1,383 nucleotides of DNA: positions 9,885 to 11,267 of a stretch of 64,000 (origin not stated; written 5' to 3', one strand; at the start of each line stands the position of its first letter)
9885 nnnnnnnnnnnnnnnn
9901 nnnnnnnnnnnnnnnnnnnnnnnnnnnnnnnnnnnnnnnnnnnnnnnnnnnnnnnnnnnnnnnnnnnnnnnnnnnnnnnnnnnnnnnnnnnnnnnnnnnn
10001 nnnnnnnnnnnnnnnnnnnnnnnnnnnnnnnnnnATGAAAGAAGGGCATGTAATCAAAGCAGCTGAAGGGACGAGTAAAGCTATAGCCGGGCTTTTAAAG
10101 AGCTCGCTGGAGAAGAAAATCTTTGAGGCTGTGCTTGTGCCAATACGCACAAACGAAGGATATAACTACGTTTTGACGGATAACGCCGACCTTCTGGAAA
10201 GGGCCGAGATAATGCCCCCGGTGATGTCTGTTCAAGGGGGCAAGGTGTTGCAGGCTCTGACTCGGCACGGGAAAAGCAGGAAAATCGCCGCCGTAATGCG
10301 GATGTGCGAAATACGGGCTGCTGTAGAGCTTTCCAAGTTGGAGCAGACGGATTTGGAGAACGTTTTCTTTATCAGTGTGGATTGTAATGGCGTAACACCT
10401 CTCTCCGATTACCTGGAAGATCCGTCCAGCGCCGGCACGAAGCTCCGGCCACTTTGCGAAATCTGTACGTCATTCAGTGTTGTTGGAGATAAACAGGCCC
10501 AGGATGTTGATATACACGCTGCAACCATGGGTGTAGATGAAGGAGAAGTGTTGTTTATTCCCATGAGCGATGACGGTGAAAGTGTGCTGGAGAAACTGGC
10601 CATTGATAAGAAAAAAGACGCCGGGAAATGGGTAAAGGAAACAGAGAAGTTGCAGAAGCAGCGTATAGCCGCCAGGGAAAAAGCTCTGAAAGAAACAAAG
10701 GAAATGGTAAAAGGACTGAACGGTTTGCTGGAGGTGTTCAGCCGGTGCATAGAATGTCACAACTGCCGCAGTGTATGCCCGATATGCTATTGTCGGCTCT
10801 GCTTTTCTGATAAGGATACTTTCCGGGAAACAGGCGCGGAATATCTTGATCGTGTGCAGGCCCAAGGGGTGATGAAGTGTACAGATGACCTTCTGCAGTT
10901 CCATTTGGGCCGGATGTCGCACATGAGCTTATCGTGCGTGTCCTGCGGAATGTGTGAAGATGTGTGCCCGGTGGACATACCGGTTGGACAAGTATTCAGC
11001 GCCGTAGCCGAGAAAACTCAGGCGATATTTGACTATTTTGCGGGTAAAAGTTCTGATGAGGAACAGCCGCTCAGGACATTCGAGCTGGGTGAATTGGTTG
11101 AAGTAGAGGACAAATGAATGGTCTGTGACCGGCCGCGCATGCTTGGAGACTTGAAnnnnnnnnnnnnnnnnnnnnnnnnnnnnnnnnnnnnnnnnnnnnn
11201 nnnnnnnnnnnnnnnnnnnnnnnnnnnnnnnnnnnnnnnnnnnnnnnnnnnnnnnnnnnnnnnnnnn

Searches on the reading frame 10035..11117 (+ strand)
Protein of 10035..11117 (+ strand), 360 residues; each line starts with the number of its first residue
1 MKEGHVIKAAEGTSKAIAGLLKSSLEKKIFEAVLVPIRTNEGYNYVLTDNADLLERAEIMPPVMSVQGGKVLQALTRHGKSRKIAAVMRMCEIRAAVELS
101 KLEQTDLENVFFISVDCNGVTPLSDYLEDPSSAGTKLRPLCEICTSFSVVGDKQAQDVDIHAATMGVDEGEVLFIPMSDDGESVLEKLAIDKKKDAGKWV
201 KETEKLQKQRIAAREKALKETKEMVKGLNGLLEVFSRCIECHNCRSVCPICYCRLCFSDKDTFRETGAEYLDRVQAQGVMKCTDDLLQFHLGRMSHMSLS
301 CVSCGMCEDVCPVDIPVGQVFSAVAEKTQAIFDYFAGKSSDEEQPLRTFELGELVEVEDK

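Call 3: search_protein_families(library=pfam, proteins=[window:10035-11117:+], max_evalue=0.01)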
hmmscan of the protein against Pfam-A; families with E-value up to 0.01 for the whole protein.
window:10035-11117:+ (360 aa): 13 families
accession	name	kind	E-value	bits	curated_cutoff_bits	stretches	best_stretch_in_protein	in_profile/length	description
PF13183.11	Fer4_8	-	2.8e-07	31.4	27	1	236-315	3-68/68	4Fe-4S dicluster domain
PF13534.11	Fer4_17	-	1.3e-06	29.3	22.2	1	237-315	1-60/61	4Fe-4S dicluster domain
PF00037.32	Fer4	-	4.8e-06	26.6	21.1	1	300-315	7-22/24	4Fe-4S binding domain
PF13237.11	Fer4_10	-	9.2e-06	25.9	25.5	0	298-316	6-22/53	4Fe-4S dicluster domain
PF12797.12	Fer4_2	-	0.00012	22.2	24.5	2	235-249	7-21/22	4Fe-4S binding domain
PF14697.11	Fer4_21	-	0.00053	20.5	35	0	293-314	32-55/59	4Fe-4S dicluster domain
PF12838.12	Fer4_7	-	0.00065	20.6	27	1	237-315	1-52/52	4Fe-4S dicluster domain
PF13187.11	Fer4_9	-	0.0014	19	27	1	237-314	1-50/52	4Fe-4S dicluster domain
PF13746.11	Fer4_18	-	0.0015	19.1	27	0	296-317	56-77/114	4Fe-4S dicluster domain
PF12837.12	Fer4_6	-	0.0031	17.8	25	1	300-315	8-23/24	4Fe-4S binding domain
PF13484.11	Fer4_16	-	0.0036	18.5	30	0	301-316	2-17/66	4Fe-4S double cluster binding domain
PF12798.12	Fer4_3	-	0.0038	18.4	27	0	301-315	1-15/15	4Fe-4S binding domain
PF12800.12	Fer4_4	-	0.0065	17.2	24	1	300-313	3-16/17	4Fe-4S binding domain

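Call 5: search_protein_families(library=ncbifam, proteins=[window:10035-11117:+], max_evalue=0.001)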
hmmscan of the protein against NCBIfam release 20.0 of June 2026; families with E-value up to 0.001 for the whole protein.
window:10035-11117:+ (360 aa): 15 families
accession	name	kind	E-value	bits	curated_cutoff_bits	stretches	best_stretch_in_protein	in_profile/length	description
NF004898.0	PRK06259.1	equivalog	2.9e-06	26.2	385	1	184-317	90-204/488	fumarate reductase (CoM/CoB) subunit TfrB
TIGR01971.1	NuoI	subfamily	3.3e-06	26.7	113.05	0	300-329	82-112/121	NADH-quinone oxidoreductase, chain I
NF042909.1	FMH_DH_FwdF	exception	9.2e-06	25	375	0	294-320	10-37/336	tungsten-dependent formylmethanofuran dehydrogenase subunit FwdF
TIGR00314.1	cdhA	equivalog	1e-05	23.6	781.3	0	290-327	428-465/784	CO dehydrogenase/acetyl-CoA synthase complex subunit alpha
TIGR02176.1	pyruv_ox_red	equivalog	0.0001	20.3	911.35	1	236-314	683-754/1167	pyruvate:ferredoxin (flavodoxin) oxidoreductase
NF058577.1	FdxA_fam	equivalog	0.00014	22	65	0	300-314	8-22/52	4Fe-4S ferredoxin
NF010071.0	PRK13552.1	equivalog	0.00016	21.1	264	1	143-327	61-234/241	fumarate reductase iron-sulfur subunit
TIGR02910.1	sulfite_red_A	equivalog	0.00017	20.9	323.15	0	158-265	151-246/334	anaerobic sulfite reductase subunit AsrA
NF004541.0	PRK05888.2-2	equivalog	0.00022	21.1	217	0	301-315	96-110/168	NADH-quinone oxidoreductase subunit NuoI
NF004538.0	PRK05888.1-4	equivalog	0.00031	20.4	135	0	300-326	101-128/162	NADH-quinone oxidoreductase subunit NuoI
NF007204.0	PRK09625.1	equivalog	0.00034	20.6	125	0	294-334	83-124/133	pyruvate flavodoxin oxidoreductase subunit delta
NF040864.1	HgcB_ferredoxin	equivalog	0.00054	19.7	99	0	299-315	14-30/93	mercury methylation ferredoxin HgcB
NF038196.1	ferrodoxin_EFR1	subfamily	0.0007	19.7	75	0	269-314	156-199/242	EFR1 family ferrodoxin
NF004539.0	PRK05888.1-5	equivalog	0.0008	19.1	225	0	300-318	101-119/162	NADH-quinone oxidoreductase subunit NuoI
NF010590.0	PRK13984.1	equivalog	0.00092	17.4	946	0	141-249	96-203/611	putative oxidoreductase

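Call 23: search_solved_structures(query=window:10035-11117:+, max_evalue=1, show_alignments=1)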
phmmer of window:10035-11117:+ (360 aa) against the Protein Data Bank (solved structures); distinct sequences matched with E-value up to 1: 37.
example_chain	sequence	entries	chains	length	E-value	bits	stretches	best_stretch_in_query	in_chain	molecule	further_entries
9t1s_M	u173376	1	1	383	6.6e-32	114.3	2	158-342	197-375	formate dehydrogenase (coenzyme F420)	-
8rvu_E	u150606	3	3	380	2.8e-28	102.4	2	156-342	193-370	Formate dehydrogenase, beta subunit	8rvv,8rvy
7bkb_E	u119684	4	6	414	6e-20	75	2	231-346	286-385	Formate dehydrogenase, beta subunit (F420)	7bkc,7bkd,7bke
5xmj_B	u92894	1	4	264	0.00012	24.6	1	191-319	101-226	Succinate dehydrogenase iron-sulfur subunit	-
1fca_A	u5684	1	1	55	0.012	18.1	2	300-317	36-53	FERREDOXIN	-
8qby_I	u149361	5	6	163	0.026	17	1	299-332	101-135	NADH-quinone oxidoreductase subunit I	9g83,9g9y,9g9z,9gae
3cf4_A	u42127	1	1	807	0.04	16.4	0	299-328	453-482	Acetyl-CoA decarboxylase/synthase alpha subunit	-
1fdn_A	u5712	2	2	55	0.052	16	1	300-317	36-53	FERREDOXIN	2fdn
9c0q_A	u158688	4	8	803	0.062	15.8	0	300-329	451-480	Acetyl-CoA decarbonylase/synthase complex subunit alpha 2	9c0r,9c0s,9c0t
2v2k_A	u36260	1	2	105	0.11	14.9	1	282-336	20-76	FERREDOXIN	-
6cin_A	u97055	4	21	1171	0.13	14.7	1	237-316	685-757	PYRUVATE-FERREDOXIN OXIDOREDUCTASE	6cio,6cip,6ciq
31ox_C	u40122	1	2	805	0.14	14.6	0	300-328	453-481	Acetyl-CoA decarbonylase/synthase complex subunit alpha 2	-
7ar7_I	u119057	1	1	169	0.16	14.4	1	299-326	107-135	NADH dehydrogenase [ubiquinone] iron-sulfur protein 8-A, mitochondrial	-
1clf_A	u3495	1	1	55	0.19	14.2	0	300-317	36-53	FERREDOXIN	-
8rja_F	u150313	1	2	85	0.22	14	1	297-315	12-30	NAD(P)H-quinone oxidoreductase subunit I, chloroplastic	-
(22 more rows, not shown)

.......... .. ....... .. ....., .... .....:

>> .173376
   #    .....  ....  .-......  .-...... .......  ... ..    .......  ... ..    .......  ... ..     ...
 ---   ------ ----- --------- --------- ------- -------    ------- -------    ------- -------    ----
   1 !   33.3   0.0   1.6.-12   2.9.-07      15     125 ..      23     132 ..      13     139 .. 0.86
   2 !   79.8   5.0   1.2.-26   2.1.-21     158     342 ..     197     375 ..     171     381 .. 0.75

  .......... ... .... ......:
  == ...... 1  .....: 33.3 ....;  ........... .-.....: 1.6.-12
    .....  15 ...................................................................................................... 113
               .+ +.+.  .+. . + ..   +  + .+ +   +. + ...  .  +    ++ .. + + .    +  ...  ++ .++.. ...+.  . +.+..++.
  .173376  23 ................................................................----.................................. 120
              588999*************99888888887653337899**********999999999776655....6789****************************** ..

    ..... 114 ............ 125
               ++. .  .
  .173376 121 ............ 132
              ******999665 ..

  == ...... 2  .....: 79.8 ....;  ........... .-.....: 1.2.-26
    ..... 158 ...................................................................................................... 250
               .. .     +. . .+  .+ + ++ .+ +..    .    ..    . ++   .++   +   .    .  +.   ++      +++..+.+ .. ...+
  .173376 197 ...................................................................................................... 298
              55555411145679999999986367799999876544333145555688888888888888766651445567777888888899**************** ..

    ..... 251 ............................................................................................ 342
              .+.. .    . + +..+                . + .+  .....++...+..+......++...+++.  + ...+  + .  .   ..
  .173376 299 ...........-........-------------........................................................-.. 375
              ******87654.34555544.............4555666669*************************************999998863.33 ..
